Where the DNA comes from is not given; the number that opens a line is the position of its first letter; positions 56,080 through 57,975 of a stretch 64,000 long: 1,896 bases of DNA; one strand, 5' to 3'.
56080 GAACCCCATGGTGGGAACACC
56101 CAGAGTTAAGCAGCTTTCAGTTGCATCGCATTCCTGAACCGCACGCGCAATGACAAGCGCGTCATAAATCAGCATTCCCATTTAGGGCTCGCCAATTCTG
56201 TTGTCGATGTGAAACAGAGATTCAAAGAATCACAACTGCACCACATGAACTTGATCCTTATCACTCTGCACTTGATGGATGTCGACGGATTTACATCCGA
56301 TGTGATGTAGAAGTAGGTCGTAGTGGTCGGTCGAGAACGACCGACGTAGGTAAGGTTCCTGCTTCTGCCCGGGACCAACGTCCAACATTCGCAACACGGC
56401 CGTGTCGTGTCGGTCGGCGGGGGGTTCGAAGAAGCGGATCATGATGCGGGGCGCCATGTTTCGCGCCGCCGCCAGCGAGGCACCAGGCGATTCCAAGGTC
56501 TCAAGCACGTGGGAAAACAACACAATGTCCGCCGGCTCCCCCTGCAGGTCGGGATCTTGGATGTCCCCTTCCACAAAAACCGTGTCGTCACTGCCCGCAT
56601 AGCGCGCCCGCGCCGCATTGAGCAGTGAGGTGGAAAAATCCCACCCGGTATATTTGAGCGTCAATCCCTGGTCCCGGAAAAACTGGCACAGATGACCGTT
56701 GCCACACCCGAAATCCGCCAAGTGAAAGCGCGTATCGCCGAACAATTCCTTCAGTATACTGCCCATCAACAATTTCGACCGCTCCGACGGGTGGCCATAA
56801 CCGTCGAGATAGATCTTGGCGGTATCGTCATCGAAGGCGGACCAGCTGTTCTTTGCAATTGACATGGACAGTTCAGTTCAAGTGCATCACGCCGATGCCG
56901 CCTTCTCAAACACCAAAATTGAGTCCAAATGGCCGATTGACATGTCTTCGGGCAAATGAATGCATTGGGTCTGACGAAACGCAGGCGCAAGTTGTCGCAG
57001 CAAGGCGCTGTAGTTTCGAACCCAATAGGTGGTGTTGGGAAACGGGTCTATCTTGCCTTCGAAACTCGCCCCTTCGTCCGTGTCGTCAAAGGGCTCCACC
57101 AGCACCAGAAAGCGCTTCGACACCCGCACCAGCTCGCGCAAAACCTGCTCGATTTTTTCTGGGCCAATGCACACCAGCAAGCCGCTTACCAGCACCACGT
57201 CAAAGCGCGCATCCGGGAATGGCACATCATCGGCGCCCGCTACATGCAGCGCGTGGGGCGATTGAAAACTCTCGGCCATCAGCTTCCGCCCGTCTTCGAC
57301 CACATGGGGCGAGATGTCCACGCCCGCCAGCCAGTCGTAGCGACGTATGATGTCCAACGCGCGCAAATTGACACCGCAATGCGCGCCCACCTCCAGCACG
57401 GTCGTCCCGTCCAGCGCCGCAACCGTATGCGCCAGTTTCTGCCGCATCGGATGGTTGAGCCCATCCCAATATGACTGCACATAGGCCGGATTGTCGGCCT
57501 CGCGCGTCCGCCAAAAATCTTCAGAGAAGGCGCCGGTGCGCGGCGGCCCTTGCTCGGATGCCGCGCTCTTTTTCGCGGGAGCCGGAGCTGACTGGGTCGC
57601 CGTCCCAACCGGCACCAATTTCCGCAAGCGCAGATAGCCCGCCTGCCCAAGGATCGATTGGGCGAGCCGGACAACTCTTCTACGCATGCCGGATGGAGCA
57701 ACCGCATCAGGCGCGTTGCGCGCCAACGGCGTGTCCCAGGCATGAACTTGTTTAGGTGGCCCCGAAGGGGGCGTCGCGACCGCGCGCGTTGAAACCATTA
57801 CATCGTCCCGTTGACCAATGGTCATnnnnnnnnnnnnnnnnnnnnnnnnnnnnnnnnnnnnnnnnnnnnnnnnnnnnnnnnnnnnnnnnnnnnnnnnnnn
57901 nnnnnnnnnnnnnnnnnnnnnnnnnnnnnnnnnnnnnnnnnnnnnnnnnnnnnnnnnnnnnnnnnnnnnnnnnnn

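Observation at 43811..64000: ABC-transporter-dependent glycan cluster with seven methyltransferase-like genes among 19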

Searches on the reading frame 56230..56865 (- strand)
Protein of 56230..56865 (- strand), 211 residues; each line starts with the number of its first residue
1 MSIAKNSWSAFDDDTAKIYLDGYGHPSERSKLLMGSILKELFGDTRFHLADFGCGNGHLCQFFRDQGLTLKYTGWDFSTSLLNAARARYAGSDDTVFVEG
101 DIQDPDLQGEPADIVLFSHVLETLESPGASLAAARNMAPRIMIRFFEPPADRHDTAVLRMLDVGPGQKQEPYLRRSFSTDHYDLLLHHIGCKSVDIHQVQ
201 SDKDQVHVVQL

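Call 5: search_protein_families(library=pfam, proteins=[window:56230-56865:-], max_evalue=0.01)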
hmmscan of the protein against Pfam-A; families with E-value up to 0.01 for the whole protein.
window:56230-56865:- (211 aa): 7 families
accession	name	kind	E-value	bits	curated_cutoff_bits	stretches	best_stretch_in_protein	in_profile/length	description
PF08241.18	Methyltransf_11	-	5.2e-12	46.7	21.2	1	51-135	2-84/95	Methyltransferase domain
PF08242.18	Methyltransf_12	-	6.6e-12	46.5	30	1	51-136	2-90/98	Methyltransferase domain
PF13649.12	Methyltransf_25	-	4.1e-11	43.9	27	1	51-129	3-82/97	Methyltransferase domain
PF13489.12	Methyltransf_23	-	2.5e-10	40.8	27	1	39-191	14-159/164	Methyltransferase domain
PF13847.12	Methyltransf_31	-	5.7e-10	39.5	27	1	49-133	7-96/145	Methyltransferase domain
PF13679.12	Methyltransf_32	-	0.00052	20.4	27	1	44-114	24-104/143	Methyltransferase domain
PF05175.20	MTS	-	0.0055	16.8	23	1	32-101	22-89/170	Methyltransferase small domain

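Call 8: search_protein_families(library=ncbifam, proteins=[window:56230-56865:-], max_evalue=0.001)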
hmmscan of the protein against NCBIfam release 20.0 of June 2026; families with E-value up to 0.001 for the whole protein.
window:56230-56865:- (211 aa): 6 families
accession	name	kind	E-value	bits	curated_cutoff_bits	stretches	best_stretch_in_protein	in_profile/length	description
NF045667.1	MTase_DVU1556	equivalog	6.6e-07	29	155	1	48-135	25-108/213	DVU_1556 family methyltransferase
NF001244.0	PRK00216.1-5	equivalog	1.2e-05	24.7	216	1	44-121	47-128/236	bifunctional demethylmenaquinone methyltransferase/2-methoxy-6-polyprenyl-1,4-benzoquinol methylase UbiE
TIGR02072.1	BioC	equivalog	2.5e-05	24.2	184.95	1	39-128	28-114/244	malonyl-ACP O-methyltransferase BioC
TIGR02021.1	BchM-ChlM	equivalog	0.00051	19.5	158.9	1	45-104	54-114/218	magnesium protoporphyrin IX methyltransferase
NF007610.0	PRK10258.1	equivalog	0.0006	19.2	342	1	43-113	40-105/251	malonyl-ACP O-methyltransferase BioC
NF010703.0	PRK14103.1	equivalog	0.00065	19.2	320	1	45-105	29-84/256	trans-aconitate 2-methyltransferase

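Call 52: search_solved_structures(query=window:56230-56865:-, max_evalue=0.01)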
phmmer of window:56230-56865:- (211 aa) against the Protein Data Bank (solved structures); distinct sequences matched with E-value up to 0.01: 4.
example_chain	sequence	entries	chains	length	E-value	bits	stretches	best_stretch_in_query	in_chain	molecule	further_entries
3e8s_A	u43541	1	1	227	0.0034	20.3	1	15-92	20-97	Putative SAM Dependent Methyltransferase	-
3gu3_A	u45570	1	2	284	0.0046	19.8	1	47-127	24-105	Methyltransferase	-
2gh1_A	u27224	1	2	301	0.005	19.7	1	47-127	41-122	Methyltransferase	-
3bkw_A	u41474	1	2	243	0.0064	19.4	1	47-124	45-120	S-adenosylmethionine dependent methyltransferase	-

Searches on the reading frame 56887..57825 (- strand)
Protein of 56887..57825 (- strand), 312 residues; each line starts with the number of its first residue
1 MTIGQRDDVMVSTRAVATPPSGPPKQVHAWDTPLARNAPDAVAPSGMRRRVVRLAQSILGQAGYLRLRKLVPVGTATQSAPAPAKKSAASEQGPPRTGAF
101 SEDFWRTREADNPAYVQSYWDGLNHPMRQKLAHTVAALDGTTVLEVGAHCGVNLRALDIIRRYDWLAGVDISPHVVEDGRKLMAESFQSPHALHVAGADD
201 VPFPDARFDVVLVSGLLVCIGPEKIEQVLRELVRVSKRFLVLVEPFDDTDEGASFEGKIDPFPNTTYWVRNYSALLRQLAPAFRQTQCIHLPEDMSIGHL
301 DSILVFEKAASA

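Call 5: search_protein_families(library=pfam, proteins=[window:56887-57825:-], max_evalue=0.01)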
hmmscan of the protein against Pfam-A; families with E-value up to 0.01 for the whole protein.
window:56887-57825:- (312 aa): 5 families
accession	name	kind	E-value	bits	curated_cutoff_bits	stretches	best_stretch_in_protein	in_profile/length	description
PF13649.12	Methyltransf_25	-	9.2e-11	42.7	27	1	143-237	1-94/97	Methyltransferase domain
PF08241.18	Methyltransf_11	-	1e-09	39.3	21.2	1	144-237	1-88/95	Methyltransferase domain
PF08242.18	Methyltransf_12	-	6.2e-07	30.5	30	1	144-235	1-91/98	Methyltransferase domain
PF13847.12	Methyltransf_31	-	3.4e-05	24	27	1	140-239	4-104/145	Methyltransferase domain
PF01209.24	Ubie_methyltran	-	0.00012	21.9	20.1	1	128-237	36-144/233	ubiE/COQ5 methyltransferase family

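Call 8: search_protein_families(library=ncbifam, proteins=[window:56887-57825:-], max_evalue=0.001)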
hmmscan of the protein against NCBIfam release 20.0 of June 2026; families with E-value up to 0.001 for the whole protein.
window:56887-57825:- (312 aa): 12 families
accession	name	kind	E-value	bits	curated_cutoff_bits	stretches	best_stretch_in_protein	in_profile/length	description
TIGR03587.1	Pse_Me-ase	hypoth_equivalog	1.1e-12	48.5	112.05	1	141-260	45-158/204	pseudaminic acid biosynthesis-associated methylase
NF047649.1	MTase_UXPK_star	exception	2.9e-09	36.4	460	1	139-238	77-175/283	methyltransferase/UXPK-star double selenoprotein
NF041537.1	ArsM_AhpD_UU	exception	1.4e-08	33.9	510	1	138-237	75-173/345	arsenite methyltransferase/AhpD domain selenoprotein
NF041255.1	mycofact_MftM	equivalog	5.4e-08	32.5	200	1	137-250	137-247/289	mycofactocin oligosaccharide methyltransferase MftM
NF045882.1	PLipidMtase_Leg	equivalog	1.1e-06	28.5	390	1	139-238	42-137/207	phospholipid N-methyltransferase PmtA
TIGR01934.1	MenG_MenH_UbiE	subfamily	1.2e-06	28.1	158.35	1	122-238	22-135/223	ubiquinone/menaquinone biosynthesis methyltransferase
NF043040.1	corrin_prot_MT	hypoth_equivalog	2.1e-06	27.4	180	1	125-235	28-138/216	corrinoid protein-associated methyltransferase CpaM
NF045667.1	MTase_DVU1556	equivalog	1.4e-05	24.6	155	1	129-236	12-111/213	DVU_1556 family methyltransferase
NF001241.0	PRK00216.1-2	equivalog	0.00012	21.8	327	1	122-238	34-141/231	demethylmenaquinone methyltransferase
NF052510.1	methyltran_MpqE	exception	0.00016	21.2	335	1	122-237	29-144/234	methyl-plastoquinone biosynthesis methyltransferase MpqE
NF041536.1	ArsM_DUF2284_UU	exception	0.00019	19.9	575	1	139-237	76-173/459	arsenite methyltransferase/DUF2284 domain selenoprotein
NF040539.1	AST_met_ArsM_2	exception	0.00022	21.1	240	1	127-236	44-155/262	putative arsinothricin biosynthesis methyltransferase ArsM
